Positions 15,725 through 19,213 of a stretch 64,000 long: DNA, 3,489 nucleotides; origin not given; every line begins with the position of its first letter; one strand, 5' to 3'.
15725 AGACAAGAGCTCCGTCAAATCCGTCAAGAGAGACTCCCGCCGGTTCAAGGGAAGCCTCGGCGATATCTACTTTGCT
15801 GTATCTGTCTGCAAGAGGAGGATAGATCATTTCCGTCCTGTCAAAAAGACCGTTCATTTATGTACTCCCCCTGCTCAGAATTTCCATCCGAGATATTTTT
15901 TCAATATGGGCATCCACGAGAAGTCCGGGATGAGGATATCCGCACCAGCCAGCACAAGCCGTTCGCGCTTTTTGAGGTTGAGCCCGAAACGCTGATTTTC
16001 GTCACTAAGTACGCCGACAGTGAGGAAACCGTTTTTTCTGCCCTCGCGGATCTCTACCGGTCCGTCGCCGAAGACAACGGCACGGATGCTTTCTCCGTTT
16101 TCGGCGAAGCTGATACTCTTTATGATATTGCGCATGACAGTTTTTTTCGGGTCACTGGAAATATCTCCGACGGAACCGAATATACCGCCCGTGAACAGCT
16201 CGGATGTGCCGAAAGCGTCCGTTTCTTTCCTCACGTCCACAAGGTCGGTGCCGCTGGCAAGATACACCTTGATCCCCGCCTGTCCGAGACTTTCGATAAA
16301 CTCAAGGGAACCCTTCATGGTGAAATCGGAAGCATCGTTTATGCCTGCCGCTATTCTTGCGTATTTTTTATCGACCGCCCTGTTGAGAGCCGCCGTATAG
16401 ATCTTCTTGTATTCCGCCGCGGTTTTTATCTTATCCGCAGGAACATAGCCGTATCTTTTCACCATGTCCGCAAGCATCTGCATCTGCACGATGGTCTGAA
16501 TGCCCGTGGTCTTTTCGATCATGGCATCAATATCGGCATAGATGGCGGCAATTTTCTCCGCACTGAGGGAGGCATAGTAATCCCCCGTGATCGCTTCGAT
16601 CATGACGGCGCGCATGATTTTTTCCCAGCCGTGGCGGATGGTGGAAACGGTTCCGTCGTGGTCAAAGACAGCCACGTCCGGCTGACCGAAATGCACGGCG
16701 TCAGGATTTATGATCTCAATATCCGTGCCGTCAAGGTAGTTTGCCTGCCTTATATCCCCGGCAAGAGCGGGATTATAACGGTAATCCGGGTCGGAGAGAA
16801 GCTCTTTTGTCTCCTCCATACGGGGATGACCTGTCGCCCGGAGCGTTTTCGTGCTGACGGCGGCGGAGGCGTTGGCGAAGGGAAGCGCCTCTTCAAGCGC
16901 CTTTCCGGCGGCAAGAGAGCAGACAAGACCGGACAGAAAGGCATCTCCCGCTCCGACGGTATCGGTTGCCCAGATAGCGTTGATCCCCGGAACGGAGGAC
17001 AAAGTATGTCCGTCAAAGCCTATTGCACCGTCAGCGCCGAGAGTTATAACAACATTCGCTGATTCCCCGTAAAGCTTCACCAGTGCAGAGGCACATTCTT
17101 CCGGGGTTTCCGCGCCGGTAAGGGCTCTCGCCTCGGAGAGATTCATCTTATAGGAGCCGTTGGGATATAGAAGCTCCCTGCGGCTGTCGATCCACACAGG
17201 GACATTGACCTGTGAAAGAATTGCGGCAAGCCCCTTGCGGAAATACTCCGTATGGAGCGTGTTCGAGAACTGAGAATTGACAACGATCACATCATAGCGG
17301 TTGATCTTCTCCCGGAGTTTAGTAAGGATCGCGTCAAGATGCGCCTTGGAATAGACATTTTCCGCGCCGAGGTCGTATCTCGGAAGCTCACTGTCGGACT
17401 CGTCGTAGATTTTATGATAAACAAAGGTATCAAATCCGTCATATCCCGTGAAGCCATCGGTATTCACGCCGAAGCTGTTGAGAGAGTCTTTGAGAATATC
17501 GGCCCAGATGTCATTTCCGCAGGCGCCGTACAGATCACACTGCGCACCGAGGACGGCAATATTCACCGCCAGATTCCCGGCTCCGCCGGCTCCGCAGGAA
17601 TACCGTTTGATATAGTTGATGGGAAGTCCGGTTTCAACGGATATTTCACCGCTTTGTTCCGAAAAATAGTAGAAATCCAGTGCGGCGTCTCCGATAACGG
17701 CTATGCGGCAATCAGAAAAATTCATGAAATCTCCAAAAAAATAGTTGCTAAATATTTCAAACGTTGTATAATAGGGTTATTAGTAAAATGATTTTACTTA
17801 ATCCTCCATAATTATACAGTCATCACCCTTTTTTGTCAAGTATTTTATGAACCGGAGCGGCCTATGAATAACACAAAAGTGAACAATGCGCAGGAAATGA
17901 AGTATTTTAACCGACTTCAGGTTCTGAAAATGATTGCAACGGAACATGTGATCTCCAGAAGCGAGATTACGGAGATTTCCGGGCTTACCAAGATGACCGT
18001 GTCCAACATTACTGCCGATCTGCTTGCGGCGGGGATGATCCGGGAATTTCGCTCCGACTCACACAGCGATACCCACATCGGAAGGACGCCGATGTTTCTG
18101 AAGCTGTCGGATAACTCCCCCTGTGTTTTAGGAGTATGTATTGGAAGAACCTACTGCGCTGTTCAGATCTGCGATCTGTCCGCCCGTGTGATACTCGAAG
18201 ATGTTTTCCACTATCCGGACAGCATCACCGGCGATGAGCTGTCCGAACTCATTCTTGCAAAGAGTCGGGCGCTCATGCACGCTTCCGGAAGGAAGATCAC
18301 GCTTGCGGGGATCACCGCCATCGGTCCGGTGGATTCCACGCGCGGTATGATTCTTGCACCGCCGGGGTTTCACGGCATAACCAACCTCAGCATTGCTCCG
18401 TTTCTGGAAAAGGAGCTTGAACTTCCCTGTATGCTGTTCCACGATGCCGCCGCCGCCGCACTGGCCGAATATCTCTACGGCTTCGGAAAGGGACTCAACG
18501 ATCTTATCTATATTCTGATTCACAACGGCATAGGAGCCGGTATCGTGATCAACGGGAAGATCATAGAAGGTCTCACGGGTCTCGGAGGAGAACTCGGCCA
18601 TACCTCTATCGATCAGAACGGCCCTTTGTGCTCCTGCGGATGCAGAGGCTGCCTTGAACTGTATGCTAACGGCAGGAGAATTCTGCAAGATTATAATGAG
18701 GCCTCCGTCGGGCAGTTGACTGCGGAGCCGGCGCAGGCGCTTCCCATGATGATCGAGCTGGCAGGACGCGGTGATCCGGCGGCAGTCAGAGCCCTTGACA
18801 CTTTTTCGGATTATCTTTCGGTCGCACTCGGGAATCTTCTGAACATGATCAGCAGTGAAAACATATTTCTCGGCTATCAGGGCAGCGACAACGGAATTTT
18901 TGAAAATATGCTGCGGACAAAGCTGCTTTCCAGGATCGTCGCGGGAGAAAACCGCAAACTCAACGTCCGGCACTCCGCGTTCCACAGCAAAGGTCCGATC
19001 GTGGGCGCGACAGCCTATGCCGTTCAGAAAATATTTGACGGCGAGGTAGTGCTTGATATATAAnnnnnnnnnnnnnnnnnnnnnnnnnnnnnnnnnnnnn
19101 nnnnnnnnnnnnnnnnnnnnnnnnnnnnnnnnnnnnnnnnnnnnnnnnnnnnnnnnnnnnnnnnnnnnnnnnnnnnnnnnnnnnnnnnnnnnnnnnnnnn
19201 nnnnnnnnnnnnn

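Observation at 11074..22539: Sugar island combining heptose-biosynthesis-type enzymes with an importer and catabolic regulators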

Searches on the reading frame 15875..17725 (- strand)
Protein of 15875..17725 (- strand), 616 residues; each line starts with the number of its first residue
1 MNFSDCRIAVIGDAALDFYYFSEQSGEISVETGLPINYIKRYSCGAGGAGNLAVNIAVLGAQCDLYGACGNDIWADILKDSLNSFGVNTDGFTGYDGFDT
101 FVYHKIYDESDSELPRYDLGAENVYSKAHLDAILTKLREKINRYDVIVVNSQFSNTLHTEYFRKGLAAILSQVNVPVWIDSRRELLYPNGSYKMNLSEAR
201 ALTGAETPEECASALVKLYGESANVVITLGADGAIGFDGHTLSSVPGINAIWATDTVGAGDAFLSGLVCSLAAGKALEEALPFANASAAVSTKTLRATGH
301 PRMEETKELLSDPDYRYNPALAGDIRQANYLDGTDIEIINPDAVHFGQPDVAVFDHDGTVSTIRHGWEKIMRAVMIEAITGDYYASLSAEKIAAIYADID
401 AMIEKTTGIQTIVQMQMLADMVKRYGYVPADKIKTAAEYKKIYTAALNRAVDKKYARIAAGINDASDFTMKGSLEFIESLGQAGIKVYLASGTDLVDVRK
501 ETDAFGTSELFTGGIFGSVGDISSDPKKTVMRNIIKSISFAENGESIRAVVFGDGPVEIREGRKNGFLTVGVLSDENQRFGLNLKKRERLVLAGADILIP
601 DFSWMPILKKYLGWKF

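Call 3: search_protein_families(library=pfam, proteins=[window:15875-17725:-])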
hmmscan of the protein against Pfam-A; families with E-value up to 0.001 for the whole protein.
window:15875-17725:- (616 aa): 2 families
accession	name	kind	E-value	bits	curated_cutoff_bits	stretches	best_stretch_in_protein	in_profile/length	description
PF00294.29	PfkB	-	3.2e-41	142.1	25.8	1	8-294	4-292/302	pfkB family carbohydrate kinase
PF00702.32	Hydrolase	-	2.1e-10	41.8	26.4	1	350-564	2-189/191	haloacid dehalogenase-like hydrolase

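Call 4: search_protein_families(library=ncbifam, proteins=[window:15875-17725:-])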
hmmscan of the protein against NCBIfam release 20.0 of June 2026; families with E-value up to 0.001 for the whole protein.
window:15875-17725:- (616 aa): 24 families
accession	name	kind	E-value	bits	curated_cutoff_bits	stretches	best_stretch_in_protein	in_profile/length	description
TIGR02198.1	rfaE_dom_I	equivalog_domain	1.9e-35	122.5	345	1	2-293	4-298/315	D-glycero-beta-D-manno-heptose-7-phosphate kinase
NF008454.0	PRK11316.1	equivalog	1e-27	96.9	521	1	2-302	7-305/475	bifunctional D-glycero-beta-D-manno-heptose-7-phosphate kinase/D-glycero-beta-D-manno-heptose 1-phosphate adenylyltransferase HldE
TIGR02152.1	D_ribokin_bact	equivalog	1.5e-21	77.1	299.65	1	40-305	28-295/298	ribokinase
TIGR03168.1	1-PFK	subfamily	8.8e-21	74.1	216.4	1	37-311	25-300/305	hexose kinase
TIGR03828.1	pfkB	equivalog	1.6e-19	70.1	292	1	36-309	24-298/305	1-phosphofructokinase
NF053626.1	RibKinHalex1628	equivalog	4.4e-19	69.1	330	1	41-311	33-292/293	ATP-dependent ribose-1-phosphate kinase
TIGR04382.1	myo_inos_iolC_N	equivalog_domain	1e-16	61.1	300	1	197-309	197-308/309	5-dehydro-2-deoxygluconokinase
NF006957.1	PRK09434.1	equivalog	8.5e-16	58.3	450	1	193-291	184-286/302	fructokinase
NF007321.0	PRK09813.1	equivalog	1.4e-14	54.2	247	1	224-292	188-255/261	fructoselysine 6-kinase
NF008353.0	PRK11142.1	equivalog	4.4e-14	52.7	341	1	41-310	33-303/307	ribokinase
NF041320.1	pfkB_Halo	equivalog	3.1e-11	43.2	400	1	46-303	36-287/302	1-phosphofructokinase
NF041164.1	NucKinThplmales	equivalog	4e-11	42.7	450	1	218-289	198-269/295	nucleoside kinase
NF007068.0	PRK09513.1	equivalog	3e-10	39.8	432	1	46-291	39-285/312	1-phosphofructokinase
NF007416.0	PRK09954.1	equivalog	3.6e-10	39.3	561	1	43-111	89-158/362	sugar kinase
NF007355.0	PRK09850.1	equivalog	4.2e-10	39.2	540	1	8-290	7-285/313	pseudouridine kinase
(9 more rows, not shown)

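Call 9: search_solved_structures(query=window:15875-17725:-, max_evalue=0.01)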
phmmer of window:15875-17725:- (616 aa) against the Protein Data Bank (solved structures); distinct sequences matched with E-value up to 0.01: 65 (the best 60 are shown).
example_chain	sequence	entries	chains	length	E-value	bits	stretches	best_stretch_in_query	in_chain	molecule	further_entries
3h49_A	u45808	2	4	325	1.6e-15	59.8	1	194-304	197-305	Ribokinase | Uncharacterized sugar kinase ydjH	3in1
3hj6_A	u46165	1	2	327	1.3e-14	56.8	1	192-297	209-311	Fructokinase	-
6znx_A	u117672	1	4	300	1.2e-12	50.3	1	195-295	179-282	Ribokinase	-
8cqx_A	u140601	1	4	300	1.6e-12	49.9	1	195-295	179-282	Ribokinase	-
2nwh_A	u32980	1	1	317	6.1e-12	48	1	44-306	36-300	carbohydrate kinase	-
11bl_A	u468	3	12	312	7.8e-11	44.3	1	40-310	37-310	Ribokinase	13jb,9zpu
3ewm_A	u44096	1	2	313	1.2e-10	43.7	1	28-306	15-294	Uncharacterized sugar kinase PH1459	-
3gbu_A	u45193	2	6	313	2.3e-10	42.8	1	28-306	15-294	Uncharacterized sugar kinase PH1459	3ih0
4e84_A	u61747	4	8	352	1.1e-09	40.5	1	6-292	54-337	D-beta-D-heptose 7-phosphate kinase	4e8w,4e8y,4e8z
7vkp_A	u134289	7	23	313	2.2e-09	39.6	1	8-292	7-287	PfkB domain protein | Pseudouridine kinase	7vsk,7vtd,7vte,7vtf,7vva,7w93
7vtg_A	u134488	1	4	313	2.3e-09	39.5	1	8-292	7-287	Pseudouridine kinase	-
7ag6_A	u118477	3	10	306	2.8e-09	39.2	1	7-311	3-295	Sulfofructose kinase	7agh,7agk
9qv1_A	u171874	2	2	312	3.8e-09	38.8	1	35-303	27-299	1-phosphofructokinase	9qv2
9qv0_A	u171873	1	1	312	5.3e-09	38.3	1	35-303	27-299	1-phosphofructokinase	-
4x8f_A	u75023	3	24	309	7.2e-09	37.9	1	42-308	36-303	Ribokinase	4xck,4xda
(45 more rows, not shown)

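Call 13: find_homologous_proteins(query=window:15875-17725:-)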
Query window:15875-17725:- (616 aa): 473 proteins with E <= 0.001 among 8000 candidates; the best 120 are listed.
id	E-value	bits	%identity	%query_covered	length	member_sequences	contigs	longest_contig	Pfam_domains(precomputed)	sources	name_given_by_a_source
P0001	0.0e+0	1384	100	100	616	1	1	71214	PF00702.33,PF00294.30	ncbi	-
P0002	0.0e+0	1238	89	100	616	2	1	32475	PF00702.33,PF00294.30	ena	-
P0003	0.0e+0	1222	88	100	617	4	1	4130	PF00702.33,PF00294.30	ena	-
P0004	0.0e+0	1221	87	100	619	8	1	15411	PF00702.33,PF00294.30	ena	-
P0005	0.0e+0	1209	86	100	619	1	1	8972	PF00702.33,PF00294.30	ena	-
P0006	0.0e+0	1152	82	100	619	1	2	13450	PF00702.33,PF00294.30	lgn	-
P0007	0.0e+0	1149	82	100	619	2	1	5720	PF00702.33,PF00294.30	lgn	-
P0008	0.0e+0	1088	78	100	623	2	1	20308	PF00702.33,PF00294.30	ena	-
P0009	7.2e-293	991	72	100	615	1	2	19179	PF00702.33,PF00294.30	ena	-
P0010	1.2e-217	742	55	99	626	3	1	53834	PF13419.13,PF00702.33,PF00294.30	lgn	-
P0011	1.8e-209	715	54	99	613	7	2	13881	PF13419.13,PF00702.33,PF00294.30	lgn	-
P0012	3.9e-209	714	53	99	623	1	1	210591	PF13419.13,PF00702.33,PF00294.30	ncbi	-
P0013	2.6e-205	702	54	100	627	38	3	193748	PF13419.13,PF00702.33,PF00294.30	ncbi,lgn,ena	-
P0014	7.2e-204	697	53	99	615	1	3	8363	PF13419.13,PF00702.33,PF00294.30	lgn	-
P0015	1.1e-195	670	53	99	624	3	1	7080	PF00702.33,PF00294.30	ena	-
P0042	1.6e-147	511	44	100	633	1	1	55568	PF00702.33,PF00294.30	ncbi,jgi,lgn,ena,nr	ncbi:MAG TPA: carbohydrate kinase [Spirochaeta sp.]|nr:carbohydrate kinase [Spirochaeta sp.]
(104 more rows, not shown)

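Call 15: find_encoding_contigs(protein=P0013, flank=10000, max_places=3)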
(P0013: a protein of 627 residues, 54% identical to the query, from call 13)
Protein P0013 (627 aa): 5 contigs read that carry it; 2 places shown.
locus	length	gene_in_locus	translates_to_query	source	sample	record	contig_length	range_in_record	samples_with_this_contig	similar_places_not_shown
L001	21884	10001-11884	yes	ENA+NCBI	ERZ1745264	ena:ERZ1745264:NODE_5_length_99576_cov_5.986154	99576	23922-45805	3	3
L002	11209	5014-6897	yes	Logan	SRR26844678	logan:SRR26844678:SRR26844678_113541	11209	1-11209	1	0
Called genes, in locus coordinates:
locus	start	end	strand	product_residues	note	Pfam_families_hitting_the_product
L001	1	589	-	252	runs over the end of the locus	PF13353:Fer4_12, PF04055:Radical_SAM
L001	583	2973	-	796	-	PF03477:ATP-cone, PF13597:NRDD, PF00462:Glutaredoxin, PF13192:Thioredoxin_3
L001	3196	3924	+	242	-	PF09997:DUF2238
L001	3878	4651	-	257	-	PF13349:DUF4097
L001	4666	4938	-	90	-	-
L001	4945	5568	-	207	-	PF00702:Hydrolase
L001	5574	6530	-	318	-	PF00356:LacI, PF00532:Peripla_BP_1, PF13407:Peripla_BP_4, PF13377:Peripla_BP_3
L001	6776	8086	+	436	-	PF01547:SBP_bac_1, PF13416:SBP_bac_8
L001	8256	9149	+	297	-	PF00528:BPD_transp_1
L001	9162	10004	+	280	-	PF00528:BPD_transp_1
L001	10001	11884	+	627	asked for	PF00294:PfkB, PF00702:Hydrolase, PF13419:HAD_2 (faint)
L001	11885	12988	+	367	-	-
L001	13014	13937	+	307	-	PF00480:ROK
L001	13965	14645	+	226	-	PF13580:SIS_2, PF01380:SIS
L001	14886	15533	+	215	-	-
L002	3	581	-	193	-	?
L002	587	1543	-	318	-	PF00356:LacI, PF00532:Peripla_BP_1, PF13407:Peripla_BP_4, PF13377:Peripla_BP_3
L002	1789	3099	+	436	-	PF01547:SBP_bac_1, PF13416:SBP_bac_8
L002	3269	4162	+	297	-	PF00528:BPD_transp_1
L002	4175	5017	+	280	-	PF00528:BPD_transp_1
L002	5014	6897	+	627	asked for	PF00294:PfkB, PF00702:Hydrolase, PF13419:HAD_2 (faint)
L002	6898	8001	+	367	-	-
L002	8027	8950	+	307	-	PF00480:ROK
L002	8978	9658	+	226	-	PF13580:SIS_2, PF01380:SIS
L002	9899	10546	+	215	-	-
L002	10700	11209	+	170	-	?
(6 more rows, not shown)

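Call 16: find_encoding_contigs(protein=P0042, flank=10000, max_places=2)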
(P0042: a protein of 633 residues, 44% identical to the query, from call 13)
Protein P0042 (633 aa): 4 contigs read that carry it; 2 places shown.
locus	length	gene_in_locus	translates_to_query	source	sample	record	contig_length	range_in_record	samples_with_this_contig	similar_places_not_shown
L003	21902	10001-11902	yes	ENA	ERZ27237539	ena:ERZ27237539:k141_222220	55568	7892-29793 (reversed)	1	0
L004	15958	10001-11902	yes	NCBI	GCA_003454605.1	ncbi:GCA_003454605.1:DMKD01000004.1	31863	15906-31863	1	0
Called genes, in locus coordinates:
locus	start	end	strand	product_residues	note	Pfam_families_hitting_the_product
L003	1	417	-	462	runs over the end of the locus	PF00072:Response_reg, PF00158:Sigma54_activat, PF14532:Sigma54_activ_2, PF00004:AAA (faint), PF07724:AAA_2 (weak), PF07728:AAA_5 (weak), PF25601:AAA_lid_14, PF02954:HTH_8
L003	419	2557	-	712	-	PF00672:HAMP, PF00512:HisKA, PF02518:HATPase_c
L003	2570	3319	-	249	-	PF00005:ABC_tran, PF02463:SMC_N (weak), PF09818:ABC_ATPase (faint), PF13304:AAA_21 (faint)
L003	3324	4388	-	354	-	PF02653:BPD_transp_2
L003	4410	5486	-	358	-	PF02653:BPD_transp_2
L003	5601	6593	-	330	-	PF00532:Peripla_BP_1 (weak), PF13407:Peripla_BP_4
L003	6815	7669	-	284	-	PF01116:F_bP_aldolase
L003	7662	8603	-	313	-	PF00294:PfkB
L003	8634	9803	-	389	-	PF12802:MarR_2 (weak), PF00480:ROK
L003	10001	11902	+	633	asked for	PF00294:PfkB, PF00702:Hydrolase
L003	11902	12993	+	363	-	-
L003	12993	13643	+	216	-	PF13580:SIS_2, PF01380:SIS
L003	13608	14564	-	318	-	PF00480:ROK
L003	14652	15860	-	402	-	PF02872:5_nucleotid_C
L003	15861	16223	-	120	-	PF00149:Metallophos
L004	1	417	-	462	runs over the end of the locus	PF00072:Response_reg, PF00158:Sigma54_activat, PF14532:Sigma54_activ_2, PF00004:AAA (faint), PF07724:AAA_2 (weak), PF07728:AAA_5 (weak), PF25601:AAA_lid_14, PF02954:HTH_8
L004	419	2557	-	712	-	PF00672:HAMP, PF00512:HisKA, PF02518:HATPase_c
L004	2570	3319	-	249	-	PF00005:ABC_tran, PF02463:SMC_N (weak), PF09818:ABC_ATPase (faint), PF13304:AAA_21 (faint)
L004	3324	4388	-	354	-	PF02653:BPD_transp_2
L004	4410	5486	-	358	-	PF02653:BPD_transp_2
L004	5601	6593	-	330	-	PF00532:Peripla_BP_1 (weak), PF13407:Peripla_BP_4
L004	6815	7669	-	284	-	PF01116:F_bP_aldolase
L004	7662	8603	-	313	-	PF00294:PfkB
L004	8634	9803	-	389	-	PF12802:MarR_2 (weak), PF00480:ROK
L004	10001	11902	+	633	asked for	PF00294:PfkB, PF00702:Hydrolase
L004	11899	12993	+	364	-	-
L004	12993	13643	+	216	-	PF13580:SIS_2, PF01380:SIS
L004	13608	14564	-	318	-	PF00480:ROK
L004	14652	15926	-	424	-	PF00149:Metallophos (faint), PF02872:5_nucleotid_C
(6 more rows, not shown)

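Call 35: search_protein_families(library=pfam, proteins=[L002:9899-10546:+], max_evalue=0.00001)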
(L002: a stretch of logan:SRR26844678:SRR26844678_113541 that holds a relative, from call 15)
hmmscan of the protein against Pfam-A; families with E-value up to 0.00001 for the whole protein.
L002:9899-10546:+ (215 aa): 0 families

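Call 39: find_encoding_contigs(protein=P0001, flank=2000, max_places=2)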
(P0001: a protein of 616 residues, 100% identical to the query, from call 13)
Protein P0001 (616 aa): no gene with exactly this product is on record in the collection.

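Call 42: search_protein_families(library=pfam, proteins=[L004:14652-15956:-, L002:9899-10546:+], max_evalue=0.01)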
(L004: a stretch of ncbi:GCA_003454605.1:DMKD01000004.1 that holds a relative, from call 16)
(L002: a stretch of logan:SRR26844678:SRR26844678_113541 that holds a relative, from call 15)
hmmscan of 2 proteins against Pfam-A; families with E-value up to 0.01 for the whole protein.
L004:14652-15956:- (434 aa): 2 families
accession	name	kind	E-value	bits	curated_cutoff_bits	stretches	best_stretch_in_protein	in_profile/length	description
PF02872.23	5_nucleotid_C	-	1.1e-38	133.3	23.6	1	233-396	3-158/158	5'-nucleotidase, C-terminal domain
PF00149.33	Metallophos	-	1.1e-05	26.4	21.5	1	18-149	64-190/191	Calcineurin-like phosphoesterase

L002:9899-10546:+ (215 aa): 0 families

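Call 70: search_protein_families(library=ncbifam, proteins=[L002:9899-10546:+], max_evalue=0.01)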
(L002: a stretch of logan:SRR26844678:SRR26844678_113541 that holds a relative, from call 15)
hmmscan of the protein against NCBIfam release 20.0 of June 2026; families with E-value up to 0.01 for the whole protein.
L002:9899-10546:+ (215 aa): 0 families

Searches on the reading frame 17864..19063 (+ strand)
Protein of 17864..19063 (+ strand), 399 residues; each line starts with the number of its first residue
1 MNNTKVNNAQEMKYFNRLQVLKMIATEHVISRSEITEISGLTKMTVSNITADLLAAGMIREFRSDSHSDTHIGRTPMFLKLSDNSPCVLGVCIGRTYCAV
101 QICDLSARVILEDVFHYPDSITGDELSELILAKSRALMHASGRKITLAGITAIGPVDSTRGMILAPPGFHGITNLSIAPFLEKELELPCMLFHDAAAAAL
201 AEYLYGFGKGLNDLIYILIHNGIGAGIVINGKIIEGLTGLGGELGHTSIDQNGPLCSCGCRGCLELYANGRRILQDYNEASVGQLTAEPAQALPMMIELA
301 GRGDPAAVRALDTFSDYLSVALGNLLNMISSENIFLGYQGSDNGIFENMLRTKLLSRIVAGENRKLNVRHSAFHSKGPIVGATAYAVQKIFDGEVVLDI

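Call 3: search_protein_families(library=pfam, proteins=[window:17864-19063:+])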
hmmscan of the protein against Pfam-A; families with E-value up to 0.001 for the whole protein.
window:17864-19063:+ (399 aa): 1 family
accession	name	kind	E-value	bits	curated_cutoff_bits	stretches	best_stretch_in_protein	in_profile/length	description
PF00480.26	ROK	-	2.1e-48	165.8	22.9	1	89-388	2-293/294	ROK family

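Call 4: search_protein_families(library=ncbifam, proteins=[window:17864-19063:+])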
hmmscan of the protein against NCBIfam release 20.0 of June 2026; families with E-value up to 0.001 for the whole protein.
window:17864-19063:+ (399 aa): 13 families
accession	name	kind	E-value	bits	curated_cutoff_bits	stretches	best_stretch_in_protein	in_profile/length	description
NF049930.1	TransRegMlc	equivalog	3e-42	145.4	530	1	10-397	11-400/405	sugar metabolism global transcriptional regulator Mlc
NF047937.1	TransRegNagC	equivalog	1.4e-41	143.1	650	1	6-395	2-392/399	DNA-binding transcriptional regulator NagC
TIGR00744.1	ROK_glcA_fam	subfamily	2e-33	116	260.35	1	90-391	2-313/318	ROK family glucokinase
NF047821.1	NactlManKinNanK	equivalog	1.9e-29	103.2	450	1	88-337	3-240/288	N-acetylmannosamine kinase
NF003461.0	PRK05082.1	subfamily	1.2e-28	100.3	283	1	88-280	3-190/291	N-acetylmannosamine kinase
NF045551.1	GK_Pyrobac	equivalog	2.8e-20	72.8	500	1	142-387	45-281/294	ATP-dependent glucokinase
NF007108.0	PRK09557.1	equivalog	1.5e-18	67.2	443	1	183-382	95-296/303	fructokinase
NF009835.0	PRK13310.1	equivalog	6.4e-16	58.5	380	1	175-384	86-298/303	N-acetylglucosamine kinase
NF007251.0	PRK09698.1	equivalog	9.8e-15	54.6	253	1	85-279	5-199/304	allose kinase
NF042998.1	bglucokin_BglK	equivalog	7e-14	51.7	550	1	146-354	55-258/291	beta-glucoside kinase BglK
NF009836.0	PRK13311.1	equivalog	1.9e-12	47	551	1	194-332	105-247/256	N-acetyl-D-glucosamine kinase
NF045550.1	FrctkaseScrK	equivalog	2.1e-07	30.7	400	1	148-251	58-161/293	fructokinase ScrK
NF045942.1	PolPhglucPhase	equivalog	0.00015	21.6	250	1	189-251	100-158/242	polyphosphate--glucose phosphotransferase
